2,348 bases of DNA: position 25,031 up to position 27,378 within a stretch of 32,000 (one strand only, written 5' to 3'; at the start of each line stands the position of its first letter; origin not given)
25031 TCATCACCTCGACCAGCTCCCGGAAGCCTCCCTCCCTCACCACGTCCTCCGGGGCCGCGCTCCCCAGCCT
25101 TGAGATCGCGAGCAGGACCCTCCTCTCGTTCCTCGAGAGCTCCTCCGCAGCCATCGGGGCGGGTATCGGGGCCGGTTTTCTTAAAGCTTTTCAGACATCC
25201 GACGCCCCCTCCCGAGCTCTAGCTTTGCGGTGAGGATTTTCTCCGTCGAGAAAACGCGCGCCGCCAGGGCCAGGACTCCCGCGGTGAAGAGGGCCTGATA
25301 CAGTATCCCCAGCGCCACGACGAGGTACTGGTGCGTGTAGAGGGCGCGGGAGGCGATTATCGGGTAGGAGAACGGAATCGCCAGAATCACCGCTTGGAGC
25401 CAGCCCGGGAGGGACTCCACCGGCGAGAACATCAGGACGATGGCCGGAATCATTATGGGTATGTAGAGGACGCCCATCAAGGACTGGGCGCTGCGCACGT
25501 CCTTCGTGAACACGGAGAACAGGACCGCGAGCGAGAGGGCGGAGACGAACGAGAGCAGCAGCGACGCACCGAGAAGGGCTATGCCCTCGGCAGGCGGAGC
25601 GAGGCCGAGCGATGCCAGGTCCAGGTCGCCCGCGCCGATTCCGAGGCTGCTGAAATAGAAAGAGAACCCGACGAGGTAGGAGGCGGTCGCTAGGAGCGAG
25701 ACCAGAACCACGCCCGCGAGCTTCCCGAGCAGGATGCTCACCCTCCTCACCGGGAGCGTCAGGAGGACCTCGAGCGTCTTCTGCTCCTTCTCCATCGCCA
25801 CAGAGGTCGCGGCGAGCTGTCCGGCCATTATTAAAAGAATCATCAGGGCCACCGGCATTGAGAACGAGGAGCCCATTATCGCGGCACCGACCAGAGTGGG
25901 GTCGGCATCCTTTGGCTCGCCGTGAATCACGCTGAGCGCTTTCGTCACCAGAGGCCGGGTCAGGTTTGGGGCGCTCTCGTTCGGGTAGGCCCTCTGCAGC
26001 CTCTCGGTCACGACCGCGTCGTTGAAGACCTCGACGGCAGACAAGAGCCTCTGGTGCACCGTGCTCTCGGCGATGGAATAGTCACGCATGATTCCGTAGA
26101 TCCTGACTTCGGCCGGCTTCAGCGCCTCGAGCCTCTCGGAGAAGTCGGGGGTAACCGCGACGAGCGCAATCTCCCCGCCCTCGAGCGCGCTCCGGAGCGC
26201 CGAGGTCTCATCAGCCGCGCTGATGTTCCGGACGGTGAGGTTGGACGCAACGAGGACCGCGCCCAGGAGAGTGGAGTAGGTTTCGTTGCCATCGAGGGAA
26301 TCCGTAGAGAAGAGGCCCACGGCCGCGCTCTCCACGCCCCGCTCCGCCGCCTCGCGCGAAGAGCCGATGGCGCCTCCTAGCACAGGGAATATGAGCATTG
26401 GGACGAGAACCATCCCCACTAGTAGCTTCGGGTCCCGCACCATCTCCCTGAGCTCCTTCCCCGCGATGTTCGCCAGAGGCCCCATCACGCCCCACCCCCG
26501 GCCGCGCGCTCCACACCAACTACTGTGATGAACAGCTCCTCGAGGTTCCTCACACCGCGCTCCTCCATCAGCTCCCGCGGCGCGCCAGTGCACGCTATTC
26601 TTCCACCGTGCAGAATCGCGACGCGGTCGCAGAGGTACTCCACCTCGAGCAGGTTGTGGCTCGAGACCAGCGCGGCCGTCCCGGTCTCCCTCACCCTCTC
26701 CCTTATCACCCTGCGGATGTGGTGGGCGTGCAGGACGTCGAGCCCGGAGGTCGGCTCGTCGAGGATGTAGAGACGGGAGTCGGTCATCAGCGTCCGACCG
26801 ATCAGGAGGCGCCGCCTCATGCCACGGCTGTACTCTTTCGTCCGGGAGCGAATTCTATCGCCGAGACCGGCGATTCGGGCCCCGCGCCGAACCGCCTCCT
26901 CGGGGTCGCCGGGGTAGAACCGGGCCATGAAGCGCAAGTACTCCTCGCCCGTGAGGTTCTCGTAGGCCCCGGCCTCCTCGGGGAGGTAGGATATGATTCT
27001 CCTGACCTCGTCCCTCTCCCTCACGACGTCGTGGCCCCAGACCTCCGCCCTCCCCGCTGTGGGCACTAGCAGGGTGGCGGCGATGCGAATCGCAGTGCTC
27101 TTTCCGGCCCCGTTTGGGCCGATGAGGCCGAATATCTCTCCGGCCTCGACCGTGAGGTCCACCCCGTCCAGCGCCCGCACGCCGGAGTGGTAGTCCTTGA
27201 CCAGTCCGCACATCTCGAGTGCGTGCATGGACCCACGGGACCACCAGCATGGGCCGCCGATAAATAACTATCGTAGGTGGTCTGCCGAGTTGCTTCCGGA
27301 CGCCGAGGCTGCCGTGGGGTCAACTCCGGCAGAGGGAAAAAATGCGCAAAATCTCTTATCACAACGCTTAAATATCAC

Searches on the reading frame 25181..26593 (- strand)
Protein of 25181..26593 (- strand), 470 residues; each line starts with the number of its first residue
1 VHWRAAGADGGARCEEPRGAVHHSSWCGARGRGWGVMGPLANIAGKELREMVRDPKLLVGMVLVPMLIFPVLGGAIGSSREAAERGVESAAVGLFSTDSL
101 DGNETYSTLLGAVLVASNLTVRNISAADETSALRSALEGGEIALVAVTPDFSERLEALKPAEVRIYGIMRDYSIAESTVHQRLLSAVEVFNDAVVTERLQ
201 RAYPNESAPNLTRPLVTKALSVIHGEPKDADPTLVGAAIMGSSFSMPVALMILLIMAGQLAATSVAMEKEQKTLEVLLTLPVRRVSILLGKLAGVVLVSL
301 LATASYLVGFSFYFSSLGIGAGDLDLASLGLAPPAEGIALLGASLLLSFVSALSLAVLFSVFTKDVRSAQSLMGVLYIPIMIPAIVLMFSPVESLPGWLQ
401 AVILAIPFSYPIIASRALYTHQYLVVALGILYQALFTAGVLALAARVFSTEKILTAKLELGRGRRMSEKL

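Call 67: search_protein_families(library=pfam, proteins=[window:25181-26593:-], max_evalue=0.01)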
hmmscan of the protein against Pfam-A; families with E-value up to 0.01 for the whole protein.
window:25181-26593:- (470 aa): 4 families
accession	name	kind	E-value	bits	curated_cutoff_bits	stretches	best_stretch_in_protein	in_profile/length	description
PF12698.13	ABC2_membrane_3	-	6.8e-29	101.5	31.6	1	57-445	3-346/347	ABC-2 family transporter protein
PF12679.13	ABC2_membrane_2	-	3.3e-20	72.9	27.2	1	42-452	2-282/283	ABC-2 family transporter protein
PF01061.29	ABC2_membrane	-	1.6e-14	54.4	26.9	1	235-418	30-209/211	ABC-2 type transporter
PF12730.13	ABC2_membrane_4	-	4.3e-06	27.3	27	1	243-321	51-129/179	ABC-2 family transporter protein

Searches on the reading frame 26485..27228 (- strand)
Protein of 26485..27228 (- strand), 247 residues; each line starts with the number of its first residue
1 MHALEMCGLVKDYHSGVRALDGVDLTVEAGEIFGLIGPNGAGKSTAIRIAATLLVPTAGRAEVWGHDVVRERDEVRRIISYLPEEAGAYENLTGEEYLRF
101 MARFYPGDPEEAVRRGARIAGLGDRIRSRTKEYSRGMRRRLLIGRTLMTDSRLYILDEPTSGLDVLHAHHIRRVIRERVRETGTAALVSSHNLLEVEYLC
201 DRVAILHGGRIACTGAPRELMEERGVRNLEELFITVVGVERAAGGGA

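Call 67: search_protein_families(library=pfam, proteins=[window:26485-27228:-], max_evalue=0.01)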
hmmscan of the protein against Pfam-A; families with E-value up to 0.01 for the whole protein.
window:26485-27228:- (247 aa): 4 families
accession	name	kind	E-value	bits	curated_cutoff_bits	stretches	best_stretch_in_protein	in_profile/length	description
PF00005.33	ABC_tran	-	3.9e-26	92.7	25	1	20-161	1-137/137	ABC transporter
PF13304.12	AAA_21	-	1.2e-11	45.7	27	2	132-196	237-303/304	AAA domain, putative AbiEii toxin, Type IV TA system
PF13555.12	AAA_29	-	0.00017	21.7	27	1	21-58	13-50/61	P-loop containing region of AAA domain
PF02463.25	SMC_N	-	0.0072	16.2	40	0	32-45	26-39/220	RecF/RecN/SMC N terminal domain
